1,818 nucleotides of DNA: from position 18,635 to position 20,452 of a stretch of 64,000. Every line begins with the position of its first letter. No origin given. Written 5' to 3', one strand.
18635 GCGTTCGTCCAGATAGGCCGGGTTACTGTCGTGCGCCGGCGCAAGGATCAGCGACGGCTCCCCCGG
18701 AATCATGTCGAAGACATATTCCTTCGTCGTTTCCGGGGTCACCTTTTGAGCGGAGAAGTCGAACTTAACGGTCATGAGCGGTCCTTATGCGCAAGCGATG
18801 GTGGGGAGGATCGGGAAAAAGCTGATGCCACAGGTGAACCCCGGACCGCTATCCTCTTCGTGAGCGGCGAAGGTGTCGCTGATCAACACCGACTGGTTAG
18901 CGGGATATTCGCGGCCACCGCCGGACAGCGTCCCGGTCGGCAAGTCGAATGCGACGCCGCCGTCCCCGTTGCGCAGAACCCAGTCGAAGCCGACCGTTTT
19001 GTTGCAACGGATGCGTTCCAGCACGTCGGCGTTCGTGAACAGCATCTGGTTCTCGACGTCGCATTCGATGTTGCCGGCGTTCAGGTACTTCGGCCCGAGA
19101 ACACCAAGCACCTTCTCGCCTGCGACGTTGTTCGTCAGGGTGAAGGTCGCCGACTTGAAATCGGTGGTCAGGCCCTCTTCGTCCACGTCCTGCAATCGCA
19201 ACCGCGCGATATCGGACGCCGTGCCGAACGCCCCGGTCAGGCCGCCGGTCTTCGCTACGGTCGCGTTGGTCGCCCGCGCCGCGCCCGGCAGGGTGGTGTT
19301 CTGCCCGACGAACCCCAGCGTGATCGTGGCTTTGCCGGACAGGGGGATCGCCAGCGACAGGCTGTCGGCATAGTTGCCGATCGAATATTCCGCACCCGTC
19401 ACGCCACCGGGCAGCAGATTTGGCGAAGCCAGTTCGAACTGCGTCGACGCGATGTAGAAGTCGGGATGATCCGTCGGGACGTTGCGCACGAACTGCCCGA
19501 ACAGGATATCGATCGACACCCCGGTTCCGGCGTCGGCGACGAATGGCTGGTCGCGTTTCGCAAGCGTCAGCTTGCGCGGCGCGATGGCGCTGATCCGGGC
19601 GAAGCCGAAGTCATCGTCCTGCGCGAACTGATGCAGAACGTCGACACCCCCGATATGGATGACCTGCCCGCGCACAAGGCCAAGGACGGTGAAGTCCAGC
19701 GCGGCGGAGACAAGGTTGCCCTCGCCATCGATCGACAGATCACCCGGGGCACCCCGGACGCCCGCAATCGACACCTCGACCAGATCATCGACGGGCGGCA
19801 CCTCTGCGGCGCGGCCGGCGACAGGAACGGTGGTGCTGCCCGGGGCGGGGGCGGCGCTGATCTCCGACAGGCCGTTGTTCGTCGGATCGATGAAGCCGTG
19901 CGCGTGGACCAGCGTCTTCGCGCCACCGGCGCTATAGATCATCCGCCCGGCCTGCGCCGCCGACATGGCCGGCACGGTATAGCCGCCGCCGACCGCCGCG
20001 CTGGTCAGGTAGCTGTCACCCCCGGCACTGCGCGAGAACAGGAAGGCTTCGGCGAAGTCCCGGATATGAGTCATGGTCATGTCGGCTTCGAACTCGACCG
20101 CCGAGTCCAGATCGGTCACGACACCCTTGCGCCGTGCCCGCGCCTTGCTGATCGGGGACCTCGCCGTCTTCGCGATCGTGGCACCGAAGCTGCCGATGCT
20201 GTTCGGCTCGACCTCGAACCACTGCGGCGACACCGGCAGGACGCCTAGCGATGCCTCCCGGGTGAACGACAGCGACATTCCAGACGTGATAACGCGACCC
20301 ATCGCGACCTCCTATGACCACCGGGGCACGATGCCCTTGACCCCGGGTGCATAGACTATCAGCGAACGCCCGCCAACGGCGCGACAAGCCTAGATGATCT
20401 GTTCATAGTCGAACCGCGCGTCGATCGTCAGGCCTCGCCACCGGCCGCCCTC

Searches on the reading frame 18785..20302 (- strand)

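Call 78: search_protein_families(library=phrogs, proteins=[window:18785-20302:-], max_evalue=0.00001)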
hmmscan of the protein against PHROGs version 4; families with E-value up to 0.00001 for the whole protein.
window:18785-20302:- (505 aa): 1 family
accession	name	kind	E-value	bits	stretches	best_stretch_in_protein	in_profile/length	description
phrog_290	-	tail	1.4e-51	177.1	1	10-503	20-334/411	minor tail protein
